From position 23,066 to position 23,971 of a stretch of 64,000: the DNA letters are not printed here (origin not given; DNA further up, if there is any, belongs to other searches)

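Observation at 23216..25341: Archaeal-type sugar-phosphate isomerase cluster: cupin PGI + cytidylyltransferase + SIS PGI/PMI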

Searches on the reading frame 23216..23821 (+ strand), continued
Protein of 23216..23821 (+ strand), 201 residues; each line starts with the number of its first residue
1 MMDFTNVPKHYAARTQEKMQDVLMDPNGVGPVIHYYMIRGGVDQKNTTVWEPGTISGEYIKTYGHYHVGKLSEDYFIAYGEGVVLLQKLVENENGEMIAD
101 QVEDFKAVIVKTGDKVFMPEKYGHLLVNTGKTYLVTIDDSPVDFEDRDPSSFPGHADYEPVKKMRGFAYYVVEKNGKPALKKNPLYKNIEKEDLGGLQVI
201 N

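Call 31: find_encoding_contigs(protein=P0003, flank=4000, max_places=2)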
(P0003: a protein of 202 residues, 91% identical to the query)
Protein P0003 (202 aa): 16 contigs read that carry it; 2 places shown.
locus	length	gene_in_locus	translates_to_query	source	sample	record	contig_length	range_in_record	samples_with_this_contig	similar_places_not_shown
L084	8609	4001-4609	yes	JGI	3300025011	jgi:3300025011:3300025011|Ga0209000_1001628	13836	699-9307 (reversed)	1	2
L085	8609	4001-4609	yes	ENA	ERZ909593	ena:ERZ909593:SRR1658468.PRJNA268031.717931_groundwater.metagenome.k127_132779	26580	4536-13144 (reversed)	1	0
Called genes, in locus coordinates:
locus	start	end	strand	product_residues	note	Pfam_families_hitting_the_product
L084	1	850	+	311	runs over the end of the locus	-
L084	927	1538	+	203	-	PF20803:PaaX_M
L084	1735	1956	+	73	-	PF03840:SecG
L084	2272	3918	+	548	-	PF00496:SBP_bac_5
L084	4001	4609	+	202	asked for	PF06560:GPI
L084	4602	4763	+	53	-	-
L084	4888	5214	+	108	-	-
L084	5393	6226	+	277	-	PF01467:CTP_transf_like, PF01050:MannoseP_isomer, PF07883:Cupin_2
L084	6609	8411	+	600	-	PF00753:Lactamase_B, PF12706:Lactamase_B_2, PF07521:RMMBL (faint), PF22505:RNase_J_b_CASP, PF17770:RNase_J_C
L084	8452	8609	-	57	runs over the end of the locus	-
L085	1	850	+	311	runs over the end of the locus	-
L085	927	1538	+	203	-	PF20803:PaaX_M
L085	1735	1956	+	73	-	PF03840:SecG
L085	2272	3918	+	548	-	PF00496:SBP_bac_5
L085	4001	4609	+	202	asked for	PF06560:GPI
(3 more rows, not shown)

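Call 32: find_encoding_contigs(protein=P0010, flank=4000, max_places=2)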
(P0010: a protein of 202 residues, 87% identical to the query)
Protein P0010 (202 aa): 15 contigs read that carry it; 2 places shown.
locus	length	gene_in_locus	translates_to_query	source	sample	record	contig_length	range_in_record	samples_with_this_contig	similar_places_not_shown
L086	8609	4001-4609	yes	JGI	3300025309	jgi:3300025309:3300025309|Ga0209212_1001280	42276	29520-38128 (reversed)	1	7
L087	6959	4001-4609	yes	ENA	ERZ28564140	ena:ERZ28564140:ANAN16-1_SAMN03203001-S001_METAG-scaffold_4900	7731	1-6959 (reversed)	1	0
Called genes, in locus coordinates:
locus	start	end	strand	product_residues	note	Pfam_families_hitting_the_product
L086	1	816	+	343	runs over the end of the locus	PF01594:AI-2E_transport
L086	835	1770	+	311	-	-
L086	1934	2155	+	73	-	PF03840:SecG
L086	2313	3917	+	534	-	PF00496:SBP_bac_5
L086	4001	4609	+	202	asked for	PF06560:GPI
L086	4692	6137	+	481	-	PF00483:NTP_transferase, PF22640:ManC_GMP_beta-helix (weak), PF01050:MannoseP_isomer, PF07883:Cupin_2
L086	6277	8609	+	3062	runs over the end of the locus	PF25390:WD40_RLD, PF00415:RCC1, PF13540:RCC1_2, PF00415:RCC1, PF13540:RCC1_2, PF25390:WD40_RLD, PF00415:RCC1, PF13540:RCC1_2, +14 more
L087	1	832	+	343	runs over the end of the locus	PF01594:AI-2E_transport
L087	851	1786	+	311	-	-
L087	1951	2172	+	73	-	PF03840:SecG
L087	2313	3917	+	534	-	PF00496:SBP_bac_5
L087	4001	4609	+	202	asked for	PF06560:GPI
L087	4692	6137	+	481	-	PF00483:NTP_transferase, PF22640:ManC_GMP_beta-helix (weak), PF01050:MannoseP_isomer, PF07883:Cupin_2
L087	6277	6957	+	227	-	?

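Call 33: find_encoding_contigs(protein=P0085, flank=4000, max_places=2)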
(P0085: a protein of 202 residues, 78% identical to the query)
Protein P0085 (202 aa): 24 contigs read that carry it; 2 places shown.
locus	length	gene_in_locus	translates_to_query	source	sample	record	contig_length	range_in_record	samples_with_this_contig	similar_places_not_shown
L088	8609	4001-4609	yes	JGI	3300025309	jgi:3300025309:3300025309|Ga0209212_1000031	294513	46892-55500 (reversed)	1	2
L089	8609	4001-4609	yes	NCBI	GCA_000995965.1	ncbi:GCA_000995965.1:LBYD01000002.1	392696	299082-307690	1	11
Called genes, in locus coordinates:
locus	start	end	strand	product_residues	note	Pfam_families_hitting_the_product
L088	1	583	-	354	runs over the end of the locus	PF00483:NTP_transferase, PF12804:NTP_transf_3 (weak), PF22640:ManC_GMP_beta-helix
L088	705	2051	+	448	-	PF02878:PGM_PMM_I, PF02879:PGM_PMM_II, PF02880:PGM_PMM_III, PF00408:PGM_PMM_IV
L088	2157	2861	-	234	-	PF01066:CDP-OH_P_transf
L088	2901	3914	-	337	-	PF00579:tRNA-synt_1b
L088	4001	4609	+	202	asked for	PF06560:GPI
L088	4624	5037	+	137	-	PF01050:MannoseP_isomer, PF07883:Cupin_2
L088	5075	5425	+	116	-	PF04020:Phage_holin_4_2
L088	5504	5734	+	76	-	PF03840:SecG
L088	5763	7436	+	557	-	PF00496:SBP_bac_5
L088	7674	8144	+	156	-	PF01230:HIT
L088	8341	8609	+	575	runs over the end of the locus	PF00753:Lactamase_B, PF12706:Lactamase_B_2, PF22505:RNase_J_b_CASP, PF07521:RMMBL, PF17770:RNase_J_C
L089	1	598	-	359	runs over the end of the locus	PF00483:NTP_transferase, PF12804:NTP_transf_3 (weak), PF22640:ManC_GMP_beta-helix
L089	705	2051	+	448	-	PF02878:PGM_PMM_I, PF02879:PGM_PMM_II, PF02880:PGM_PMM_III, PF00408:PGM_PMM_IV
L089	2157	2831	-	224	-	PF01066:CDP-OH_P_transf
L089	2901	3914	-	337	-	PF00579:tRNA-synt_1b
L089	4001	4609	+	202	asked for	PF06560:GPI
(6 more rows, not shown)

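Call 50: search_protein_families(library=ncbifam, proteins=[L086:4692-6137:+, L088:705-2051:+], max_evalue=0.00001)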
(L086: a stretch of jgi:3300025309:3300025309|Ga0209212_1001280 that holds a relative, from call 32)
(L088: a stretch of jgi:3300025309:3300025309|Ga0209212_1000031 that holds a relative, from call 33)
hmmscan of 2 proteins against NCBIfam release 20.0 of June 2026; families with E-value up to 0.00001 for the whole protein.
L086:4692-6137:+ (481 aa): 4 families
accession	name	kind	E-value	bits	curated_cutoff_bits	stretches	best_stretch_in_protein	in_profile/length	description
TIGR01479.1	GMP_PMI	equivalog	2.3e-126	422.4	372.95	1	24-480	2-467/467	mannose-1-phosphate guanylyltransferase/mannose-6-phosphate isomerase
NF012004.0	PRK15460.1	equivalog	3.4e-97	326.1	859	1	21-480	4-477/478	mannose-1-phosphate guanyltransferase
TIGR03992.1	Arch_glmU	subfamily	2.5e-10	39.8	292.1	1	23-244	1-191/393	bifunctional sugar-1-phosphate nucleotidylyltransferase/acetyltransferase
TIGR01207.1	rmlA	equivalog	4.3e-06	26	360.65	0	26-59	3-34/286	glucose-1-phosphate thymidylyltransferase RfbA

L088:705-2051:+ (448 aa): 7 families
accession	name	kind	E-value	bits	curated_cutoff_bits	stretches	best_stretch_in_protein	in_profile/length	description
NF007088.0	PRK09542.1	equivalog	1.8e-129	432.7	618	1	7-448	10-455/456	phosphomannomutase/phosphoglucomutase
TIGR03990.1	Arch_GlmM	equivalog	7.4e-114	381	439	1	7-445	2-443/444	phosphoglucosamine mutase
NF011943.0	PRK15414.1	subfamily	2.1e-90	303.9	801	1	8-446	6-454/456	phosphomannomutase CpsG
NF046027.1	PhglucPhmanMutPgmG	equivalog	2.3e-89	300.2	600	1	4-438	5-442/460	phosphoglucomutase/phosphomannomutase PgmG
TIGR01455.1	glmM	equivalog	1.5e-53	182.1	447.55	1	14-447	6-441/442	phosphoglucosamine mutase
TIGR01132.1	pgm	equivalog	9.8e-09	34.1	778.05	0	223-357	289-430/546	phosphoglucomutase (alpha-D-glucose-1,6-bisphosphate-dependent)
NF005737.0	PRK07564.1-1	equivalog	3.2e-08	32.6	378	1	173-394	208-438/543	alpha-D-glucose phosphate-specific phosphoglucomutase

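Call 59: find_related_loci(query=window:23216-23818:+, collection=metagenome_contigs, flank=5000)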
Query window:23216-23818:+ (201 aa) in metagenome_contigs; peptide patterns used: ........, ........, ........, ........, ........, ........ (x = any residue, [..] = any of these).
209 stretches matched a pattern; 85 encode a relative of the query (tblastn E <= 1e-3); the best 80 are kept; 80 distinct loci.
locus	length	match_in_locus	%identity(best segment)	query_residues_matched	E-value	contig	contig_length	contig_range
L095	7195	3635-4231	94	2-200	5e-126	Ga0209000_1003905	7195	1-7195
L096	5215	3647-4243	94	2-200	2e-126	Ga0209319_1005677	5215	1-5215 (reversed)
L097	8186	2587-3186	93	1-200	6e-125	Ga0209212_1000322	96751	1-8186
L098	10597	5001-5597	91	2-200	7e-123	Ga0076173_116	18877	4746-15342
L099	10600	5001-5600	87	2-201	1e-115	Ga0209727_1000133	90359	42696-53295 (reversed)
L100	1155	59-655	83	2-200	1e-122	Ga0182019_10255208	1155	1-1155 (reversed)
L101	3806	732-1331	81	2-201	1e-112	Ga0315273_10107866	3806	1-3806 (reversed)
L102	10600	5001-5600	81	2-201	1e-110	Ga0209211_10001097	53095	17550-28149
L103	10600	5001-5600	80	2-200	8e-111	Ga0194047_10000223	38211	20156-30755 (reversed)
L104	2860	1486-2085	80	2-201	4e-114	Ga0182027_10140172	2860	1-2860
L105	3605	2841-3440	81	2-200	3e-112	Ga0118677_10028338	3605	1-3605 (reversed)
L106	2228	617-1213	81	2-200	5e-116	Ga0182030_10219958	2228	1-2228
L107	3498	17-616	81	2-201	6e-112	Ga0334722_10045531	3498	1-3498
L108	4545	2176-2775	80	2-200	3e-110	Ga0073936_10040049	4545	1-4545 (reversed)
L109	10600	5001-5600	80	2-201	2e-109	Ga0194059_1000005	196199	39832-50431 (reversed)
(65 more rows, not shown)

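Call 78: predict_structure(alignment_id=A3)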
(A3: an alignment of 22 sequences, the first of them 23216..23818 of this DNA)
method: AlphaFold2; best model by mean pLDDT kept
length: 201 residues; sequences in the alignment: 22
mean_pLDDT: 89.4   pTM: 0.86
mean pLDDT of the five models: 89.4, 89.0, 88.8, 88.8, 86.5
residues with pLDDT >= 90: 155; 70-90: 22; 50-70: 11; < 50: 13
segments of 3 or more residues with pLDDT < 50: 1-7, 147-152
pLDDT, mean of each block of 10 residues (from residue 1): 49 93 96 92 84 97 91 95 98 94 98 96 97 95 56 75 98 98 96 91 81
secondary structure, 60 per line:
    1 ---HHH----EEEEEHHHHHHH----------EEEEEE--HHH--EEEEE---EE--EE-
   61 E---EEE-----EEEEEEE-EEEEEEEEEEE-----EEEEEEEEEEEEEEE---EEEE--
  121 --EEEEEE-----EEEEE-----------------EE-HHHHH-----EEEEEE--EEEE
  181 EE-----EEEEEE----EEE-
elements in order: E11-15 H16-22 E33-38 E46-50 E65-67 E73-79 E81-91 E97-111 E115-118 E123-128 E134-138 H159-163 E169-174 E177-182 E188-193 E198-200

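Call 81: search_protein_families(library=ncbifam, proteins=[L097:3655-5055:+, L097:3229-3519:+, L095:4233-5060:+], max_evalue=0.00001)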
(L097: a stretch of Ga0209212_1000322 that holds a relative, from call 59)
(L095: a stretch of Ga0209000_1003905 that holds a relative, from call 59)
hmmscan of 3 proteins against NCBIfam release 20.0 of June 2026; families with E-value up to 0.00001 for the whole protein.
L097:3655-5055:+ (466 aa): 3 families
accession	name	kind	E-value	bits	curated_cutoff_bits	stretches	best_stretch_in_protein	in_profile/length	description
TIGR01479.1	GMP_PMI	equivalog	5.5e-132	440.9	372.95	1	2-460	2-467/467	mannose-1-phosphate guanylyltransferase/mannose-6-phosphate isomerase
NF012004.0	PRK15460.1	equivalog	4.5e-102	342.2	859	1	1-460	6-477/478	mannose-1-phosphate guanyltransferase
TIGR03992.1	Arch_glmU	subfamily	9.8e-09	34.6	292.1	1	1-207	1-174/393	bifunctional sugar-1-phosphate nucleotidylyltransferase/acetyltransferase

L097:3229-3519:+ (96 aa): 0 families

L095:4233-5060:+ (275 aa): 10 families
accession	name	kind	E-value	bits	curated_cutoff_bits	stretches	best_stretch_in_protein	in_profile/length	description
TIGR01479.1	GMP_PMI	equivalog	8.5e-45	153.4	372.95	1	156-267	356-467/467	mannose-1-phosphate guanylyltransferase/mannose-6-phosphate isomerase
NF012004.0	PRK15460.1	equivalog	3.7e-36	124.8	859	1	159-267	369-477/478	mannose-1-phosphate guanyltransferase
TIGR02199.1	rfaE_dom_II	equivalog_domain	1e-19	70.8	181.5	1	8-132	6-126/144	D-glycero-beta-D-manno-heptose 1-phosphate adenylyltransferase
TIGR01518.1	g3p_cytidyltrns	equivalog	4.4e-14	52.7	165.4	1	17-113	2-93/125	glycerol-3-phosphate cytidylyltransferase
TIGR00125.1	cyt_tran_rel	domain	5.2e-14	52.2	27.7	1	15-78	1-63/65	adenylyltransferase/cytidyltransferase family protein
NF008454.0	PRK11316.1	equivalog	6e-13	48.2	521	1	4-119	331-442/475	bifunctional D-glycero-beta-D-manno-heptose-7-phosphate kinase/D-glycero-beta-D-manno-heptose 1-phosphate adenylyltransferase HldE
NF001985.0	PRK00777.1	subfamily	4.6e-09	36.5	104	1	12-74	3-66/157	pantetheine-phosphate adenylyltransferase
NF045965.1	RibF_rel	equivalog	3.1e-08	33.4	200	1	7-81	6-87/279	FAD synthase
NF005518.0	PRK07143.1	equivalog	8.5e-08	32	232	1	8-75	10-80/281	hypothetical protein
NF004162.0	PRK05627.1-5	equivalog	4.5e-07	29.6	241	1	7-88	8-91/304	bifunctional riboflavin kinase/FAD synthetase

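Call 82: fold_search(model_id=the predicted structure, library=pdb)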
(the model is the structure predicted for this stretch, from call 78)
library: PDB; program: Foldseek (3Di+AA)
matches with E <= 10: 1927; with E <= 0.001: 498
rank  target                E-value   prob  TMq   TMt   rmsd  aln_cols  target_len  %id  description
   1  1x82                  7.5e-14  1.00  0.65  0.69   4.1       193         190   24  CRYSTAL STRUCTURE OF PHOSPHOGLUCOSE ISOMERASE FROM PYROCOCCUS FURIOSUS WITH BOUND 5-phospho-D-arabinonate (released 2004-10-12)
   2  4luk                  1.9e-13  1.00  0.67  0.71   3.9       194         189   23  The crystal structure of the P132A, Y133G mutant of Pyrococcus furiosus phosphoglucose isomerase in complex with mangane (released 2014-07-30)
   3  1x7n                  2.6e-13  1.00  0.65  0.69   4.1       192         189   24  The crystal structure of Pyrococcus furiosus phosphoglucose isomerase with bound 5-phospho-D-arabinonate and Manganese (released 2004-10-12)
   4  4lta_A                3.4e-13  1.00  0.67  0.71   2.9       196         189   22  The crystal structure of the P132R, Y133G mutant of Pyrococcus furiosus phosphoglucose isomerase in complex with manga (released 2014-07-30)
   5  4lul_A                3.4e-13  1.00  0.65  0.69   4.0       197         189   23  The crystal structure of the P132A, Y133D mutant of Pyrococcus furiosus phosphoglucose isomerase in complex with manga (released 2014-07-30)
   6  4lum_A                3.9e-13  1.00  0.64  0.68   3.9       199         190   23  The crystal structure of the P132V mutant of Pyrococcus furiosus phosphoglucose isomerase in complex with manganese an (released 2014-07-30)
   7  1j3r_B                4.6e-13  1.00  0.66  0.71   3.2       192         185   23  Crystal structure of Thermococcus litoralis phosphogrucose isomerase complexed with gluconate-6-phosphate (released 2004-02-24)
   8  1j3p_A                5.5e-13  1.00  0.65  0.70   3.3       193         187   23  Crystal structure of Thermococcus litoralis phosphoglucose isomerase (released 2004-02-24)
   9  2gc0_A                7.8e-13  1.00  0.65  0.70   3.3       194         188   22  The crystal structure of phosphoglucose isomerase from Pyrococcus furiosus in complex with 5-phospho-D-arabinonohydrox (released 2006-04-11)
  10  1qxj_A                1.4e-12  1.00  0.66  0.71   3.3       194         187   22  Crystal structure of native phosphoglucose isomerase from Pyrococcus furiosus (released 2003-12-09)
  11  3sxw                  2.3e-12  1.00  0.66  0.71   3.6       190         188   20  Crystal Structure of Engineered Protein. Northeast Structural Genomics Consortium Target OR69. (released 2011-08-03)
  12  1j3p_B                7.5e-12  1.00  0.63  0.69   3.3       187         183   23  Crystal structure of Thermococcus litoralis phosphoglucose isomerase (released 2004-02-24)
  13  5flj_A                4.0e-06  1.00  0.32  0.35  11.2       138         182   17  enzyme-substrate-dioxygen complex of Ni-quercetinase (released 2016-06-01)
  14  4yrd_A                5.7e-06  1.00  0.37  0.23   4.5       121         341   18  Crystal structure of CapF with inhibitor 3-isopropenyl-tropolone (released 2015-10-21)
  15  5flj_L                6.4e-06  1.00  0.32  0.35  11.3       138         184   17  enzyme-substrate-dioxygen complex of Ni-quercetinase (released 2016-06-01)
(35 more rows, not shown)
